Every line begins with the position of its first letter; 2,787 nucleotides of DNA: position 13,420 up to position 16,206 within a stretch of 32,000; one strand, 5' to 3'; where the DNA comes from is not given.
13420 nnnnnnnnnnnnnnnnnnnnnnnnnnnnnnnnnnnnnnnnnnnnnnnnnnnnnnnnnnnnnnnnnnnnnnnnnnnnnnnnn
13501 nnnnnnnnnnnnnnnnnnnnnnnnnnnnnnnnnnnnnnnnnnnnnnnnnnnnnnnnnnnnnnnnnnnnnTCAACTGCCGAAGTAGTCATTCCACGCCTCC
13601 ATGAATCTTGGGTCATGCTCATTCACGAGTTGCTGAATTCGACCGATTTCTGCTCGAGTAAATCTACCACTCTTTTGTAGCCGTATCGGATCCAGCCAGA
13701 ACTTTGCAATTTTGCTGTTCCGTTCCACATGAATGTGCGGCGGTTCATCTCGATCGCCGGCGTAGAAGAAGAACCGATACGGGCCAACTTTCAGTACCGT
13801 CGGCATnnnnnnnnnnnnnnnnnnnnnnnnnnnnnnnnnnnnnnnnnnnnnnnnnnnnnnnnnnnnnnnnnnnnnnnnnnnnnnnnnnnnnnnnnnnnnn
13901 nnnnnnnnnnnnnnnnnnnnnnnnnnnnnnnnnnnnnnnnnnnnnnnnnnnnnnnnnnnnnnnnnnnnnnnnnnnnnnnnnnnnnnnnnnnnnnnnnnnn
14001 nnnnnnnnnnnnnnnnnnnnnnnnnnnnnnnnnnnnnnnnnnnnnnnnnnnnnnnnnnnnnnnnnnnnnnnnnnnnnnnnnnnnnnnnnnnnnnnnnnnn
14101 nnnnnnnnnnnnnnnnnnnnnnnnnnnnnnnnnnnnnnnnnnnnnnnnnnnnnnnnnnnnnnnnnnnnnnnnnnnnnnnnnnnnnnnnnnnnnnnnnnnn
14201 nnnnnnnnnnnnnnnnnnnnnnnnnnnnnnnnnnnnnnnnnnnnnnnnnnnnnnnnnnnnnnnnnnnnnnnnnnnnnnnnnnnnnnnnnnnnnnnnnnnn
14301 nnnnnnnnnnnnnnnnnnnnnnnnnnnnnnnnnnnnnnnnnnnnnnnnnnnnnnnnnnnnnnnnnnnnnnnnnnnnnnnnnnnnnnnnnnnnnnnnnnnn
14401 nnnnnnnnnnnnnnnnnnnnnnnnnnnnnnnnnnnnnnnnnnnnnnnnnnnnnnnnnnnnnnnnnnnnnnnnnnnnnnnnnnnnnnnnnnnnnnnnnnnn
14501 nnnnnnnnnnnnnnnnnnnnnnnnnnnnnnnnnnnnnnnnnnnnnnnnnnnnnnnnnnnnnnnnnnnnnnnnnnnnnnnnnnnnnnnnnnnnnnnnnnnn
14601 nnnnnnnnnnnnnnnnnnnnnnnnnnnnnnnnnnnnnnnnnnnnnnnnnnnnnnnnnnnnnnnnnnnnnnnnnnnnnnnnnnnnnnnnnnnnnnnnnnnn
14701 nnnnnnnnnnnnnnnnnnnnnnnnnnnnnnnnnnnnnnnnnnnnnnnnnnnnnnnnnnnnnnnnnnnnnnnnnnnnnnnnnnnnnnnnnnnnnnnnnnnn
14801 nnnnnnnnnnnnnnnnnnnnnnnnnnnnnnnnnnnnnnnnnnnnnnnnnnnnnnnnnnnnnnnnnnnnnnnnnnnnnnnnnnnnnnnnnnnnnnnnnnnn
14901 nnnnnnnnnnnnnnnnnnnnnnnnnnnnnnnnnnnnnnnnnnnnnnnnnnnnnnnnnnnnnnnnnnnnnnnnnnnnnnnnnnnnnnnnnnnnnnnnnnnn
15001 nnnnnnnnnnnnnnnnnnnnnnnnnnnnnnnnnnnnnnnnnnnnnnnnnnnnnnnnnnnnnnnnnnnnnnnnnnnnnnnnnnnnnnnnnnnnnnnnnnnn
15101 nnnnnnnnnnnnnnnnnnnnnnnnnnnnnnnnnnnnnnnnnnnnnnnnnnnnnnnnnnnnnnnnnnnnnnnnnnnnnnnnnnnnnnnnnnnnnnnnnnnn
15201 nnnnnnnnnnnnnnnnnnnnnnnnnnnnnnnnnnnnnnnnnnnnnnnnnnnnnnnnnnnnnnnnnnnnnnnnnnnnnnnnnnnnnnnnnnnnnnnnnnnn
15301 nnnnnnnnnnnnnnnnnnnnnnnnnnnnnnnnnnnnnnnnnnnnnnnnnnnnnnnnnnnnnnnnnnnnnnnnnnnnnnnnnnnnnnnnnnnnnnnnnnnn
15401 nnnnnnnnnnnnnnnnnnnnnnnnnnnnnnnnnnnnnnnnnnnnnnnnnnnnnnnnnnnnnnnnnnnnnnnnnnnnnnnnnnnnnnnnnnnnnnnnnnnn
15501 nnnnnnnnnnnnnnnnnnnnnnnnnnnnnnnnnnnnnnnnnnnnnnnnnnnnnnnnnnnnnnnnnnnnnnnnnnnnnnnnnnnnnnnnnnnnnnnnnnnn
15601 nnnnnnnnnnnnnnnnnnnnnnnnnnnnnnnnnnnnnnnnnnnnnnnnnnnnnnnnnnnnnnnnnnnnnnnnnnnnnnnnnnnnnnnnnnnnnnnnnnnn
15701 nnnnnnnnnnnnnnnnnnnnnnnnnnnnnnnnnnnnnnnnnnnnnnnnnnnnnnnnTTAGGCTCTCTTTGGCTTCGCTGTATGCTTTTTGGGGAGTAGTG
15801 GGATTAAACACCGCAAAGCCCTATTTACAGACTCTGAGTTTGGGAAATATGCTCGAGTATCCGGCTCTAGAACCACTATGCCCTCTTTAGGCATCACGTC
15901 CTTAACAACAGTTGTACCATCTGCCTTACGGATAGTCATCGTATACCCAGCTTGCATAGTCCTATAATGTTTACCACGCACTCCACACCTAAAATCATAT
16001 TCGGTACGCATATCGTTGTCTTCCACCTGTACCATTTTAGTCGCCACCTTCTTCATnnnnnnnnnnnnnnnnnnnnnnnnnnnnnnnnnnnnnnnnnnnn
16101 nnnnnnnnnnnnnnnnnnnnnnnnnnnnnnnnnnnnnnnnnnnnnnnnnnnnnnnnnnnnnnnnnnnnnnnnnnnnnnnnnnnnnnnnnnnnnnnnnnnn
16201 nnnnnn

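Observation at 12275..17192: Toxin-antitoxin-type genes, each bracketed by structured repeats, split the amino-sugar pathway genes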

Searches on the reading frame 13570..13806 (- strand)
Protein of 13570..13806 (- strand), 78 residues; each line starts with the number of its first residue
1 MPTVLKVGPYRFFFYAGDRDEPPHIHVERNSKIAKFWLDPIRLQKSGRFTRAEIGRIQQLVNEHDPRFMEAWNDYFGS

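Call 4: search_protein_families(library=pfam, proteins=[window:13570-13806:-], max_evalue=0.01)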
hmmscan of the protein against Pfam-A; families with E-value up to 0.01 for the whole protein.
window:13570-13806:- (78 aa): 1 family
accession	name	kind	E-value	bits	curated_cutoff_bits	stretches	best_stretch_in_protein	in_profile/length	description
PF13711.11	DUF4160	-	7e-18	65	23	1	10-73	2-65/65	Domain of unknown function (DUF4160)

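Call 28: search_protein_families(library=ncbifam, proteins=[window:13570-13806:-], max_evalue=0.01)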
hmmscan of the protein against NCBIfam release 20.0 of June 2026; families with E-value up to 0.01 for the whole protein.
window:13570-13806:- (78 aa): 1 family
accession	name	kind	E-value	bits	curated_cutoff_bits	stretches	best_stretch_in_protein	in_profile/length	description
NF048015.1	toxin_DhiT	equivalog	0.001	19.6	100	1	1-74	1-75/84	type II toxin-antitoxin system toxin DhiT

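Call 29: search_protein_families(library=padloc, proteins=[window:13570-13806:-], max_evalue=0.01)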
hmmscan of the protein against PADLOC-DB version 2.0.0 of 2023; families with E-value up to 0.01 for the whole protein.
window:13570-13806:- (78 aa): 0 families

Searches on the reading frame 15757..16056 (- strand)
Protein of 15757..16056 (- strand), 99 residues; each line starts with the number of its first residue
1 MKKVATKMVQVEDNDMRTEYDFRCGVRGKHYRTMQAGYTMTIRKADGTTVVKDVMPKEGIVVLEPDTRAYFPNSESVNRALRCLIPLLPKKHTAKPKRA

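Call 4: search_protein_families(library=pfam, proteins=[window:15757-16056:-], max_evalue=0.01)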
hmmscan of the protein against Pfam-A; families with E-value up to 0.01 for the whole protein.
window:15757-16056:- (99 aa): 0 families

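Call 28: search_protein_families(library=ncbifam, proteins=[window:15757-16056:-], max_evalue=0.01)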
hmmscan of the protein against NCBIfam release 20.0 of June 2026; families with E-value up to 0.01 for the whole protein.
window:15757-16056:- (99 aa): 0 families

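Call 29: search_protein_families(library=padloc, proteins=[window:15757-16056:-], max_evalue=0.01)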
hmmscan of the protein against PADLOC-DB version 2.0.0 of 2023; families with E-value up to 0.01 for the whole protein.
window:15757-16056:- (99 aa): 0 families

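Call 56: find_homologous_proteins(query=window:15757-16056:-, max_evalue=0.001)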
Query window:15757-16056:- (99 aa): 821 proteins with E <= 0.001 among 825 candidates; the best 120 are listed.
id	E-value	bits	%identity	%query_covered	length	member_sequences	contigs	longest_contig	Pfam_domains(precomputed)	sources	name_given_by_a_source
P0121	5.4e-60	217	100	100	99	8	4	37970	-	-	-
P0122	1.2e-48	181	85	90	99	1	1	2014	-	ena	-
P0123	4.1e-47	176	83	90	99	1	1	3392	-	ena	-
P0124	4.8e-47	176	82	100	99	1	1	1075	-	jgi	jgi:hypothetical protein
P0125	8.0e-47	175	83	90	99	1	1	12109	-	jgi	jgi:hypothetical protein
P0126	9.3e-47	175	82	100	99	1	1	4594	-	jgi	-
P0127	1.0e-46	175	82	100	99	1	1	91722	-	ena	-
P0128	1.2e-46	174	81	100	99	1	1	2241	-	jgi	-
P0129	1.2e-46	174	82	100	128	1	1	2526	-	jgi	jgi:hypothetical protein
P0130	1.9e-46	174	81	100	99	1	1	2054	-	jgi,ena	jgi:hypothetical protein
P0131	2.1e-46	174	81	100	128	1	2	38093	-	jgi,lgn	jgi:hypothetical protein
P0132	2.2e-46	174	81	100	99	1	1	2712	-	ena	-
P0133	2.4e-46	173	85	90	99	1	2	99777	-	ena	-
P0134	2.6e-46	173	81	100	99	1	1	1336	-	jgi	-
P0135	3.0e-46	173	82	90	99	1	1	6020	-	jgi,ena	-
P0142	4.2e-46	173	81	100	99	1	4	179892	-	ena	-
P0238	3.1e-43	164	81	89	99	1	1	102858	-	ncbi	ncbi:MAG: hypothetical protein AB1696_15380 [Planctomycetota bacterium]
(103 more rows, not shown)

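Call 57: find_encoding_contigs(protein=P0142, flank=3000, max_places=4)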
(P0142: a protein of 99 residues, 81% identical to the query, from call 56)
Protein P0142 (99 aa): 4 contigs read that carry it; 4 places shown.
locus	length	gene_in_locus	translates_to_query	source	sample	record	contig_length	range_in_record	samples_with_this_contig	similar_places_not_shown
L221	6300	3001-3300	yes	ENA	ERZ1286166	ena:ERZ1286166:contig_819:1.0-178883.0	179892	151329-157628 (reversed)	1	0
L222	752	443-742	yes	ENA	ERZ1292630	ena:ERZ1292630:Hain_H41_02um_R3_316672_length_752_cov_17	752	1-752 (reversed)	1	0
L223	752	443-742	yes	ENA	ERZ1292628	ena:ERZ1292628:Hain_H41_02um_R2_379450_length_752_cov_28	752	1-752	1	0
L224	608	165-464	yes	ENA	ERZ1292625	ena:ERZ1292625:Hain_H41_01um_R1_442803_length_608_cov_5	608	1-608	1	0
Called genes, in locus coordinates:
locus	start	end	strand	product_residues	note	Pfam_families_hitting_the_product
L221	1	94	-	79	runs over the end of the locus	PF13562:NTP_transf_4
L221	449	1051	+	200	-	-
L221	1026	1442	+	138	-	-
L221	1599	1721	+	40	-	-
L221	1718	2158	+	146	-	-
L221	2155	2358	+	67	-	-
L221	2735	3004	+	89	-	PF04365:BrnT_toxin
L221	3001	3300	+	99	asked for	-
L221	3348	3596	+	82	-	-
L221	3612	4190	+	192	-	PF09588:YqaJ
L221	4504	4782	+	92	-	-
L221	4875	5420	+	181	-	-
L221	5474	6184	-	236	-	-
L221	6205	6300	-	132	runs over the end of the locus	-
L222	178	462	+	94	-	PF04365:BrnT_toxin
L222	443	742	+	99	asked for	-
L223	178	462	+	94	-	PF04365:BrnT_toxin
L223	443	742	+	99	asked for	-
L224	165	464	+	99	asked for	-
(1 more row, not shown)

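Call 58: find_encoding_contigs(protein=P0238, flank=3000, max_places=3)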
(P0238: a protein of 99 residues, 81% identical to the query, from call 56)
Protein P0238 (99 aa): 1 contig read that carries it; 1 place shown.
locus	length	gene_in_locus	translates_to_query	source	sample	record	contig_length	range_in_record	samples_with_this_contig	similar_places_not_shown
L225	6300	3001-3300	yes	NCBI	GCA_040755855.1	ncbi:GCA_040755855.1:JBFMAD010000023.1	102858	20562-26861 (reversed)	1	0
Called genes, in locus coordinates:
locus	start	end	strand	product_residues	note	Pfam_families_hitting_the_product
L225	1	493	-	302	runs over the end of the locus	PF02811:PHP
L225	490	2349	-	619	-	PF00111:Fer2, PF17650:RACo_linker, PF17651:Raco_middle, PF14574:RACo_C_ter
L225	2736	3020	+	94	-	PF04365:BrnT_toxin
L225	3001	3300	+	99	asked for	-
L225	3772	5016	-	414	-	PF00872:Transposase_mut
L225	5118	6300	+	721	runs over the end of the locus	PF13166:AAA_13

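Call 82: search_solved_structures(query=window:15757-16056:-, max_evalue=1)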
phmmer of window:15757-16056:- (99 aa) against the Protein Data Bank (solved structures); distinct sequences matched with E-value up to 1: 3.
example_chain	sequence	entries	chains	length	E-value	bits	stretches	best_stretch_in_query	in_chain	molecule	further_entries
8cb1_G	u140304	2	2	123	0.19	15.3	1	32-87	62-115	Lysosomal alpha-glucosidase (76 kDa)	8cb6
5nn3_A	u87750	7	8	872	0.83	13.3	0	33-96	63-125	Lysosomal alpha-glucosidase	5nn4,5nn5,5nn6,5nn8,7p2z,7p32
9gsv_A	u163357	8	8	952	0.96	13.1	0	33-96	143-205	Lysosomal alpha-glucosidase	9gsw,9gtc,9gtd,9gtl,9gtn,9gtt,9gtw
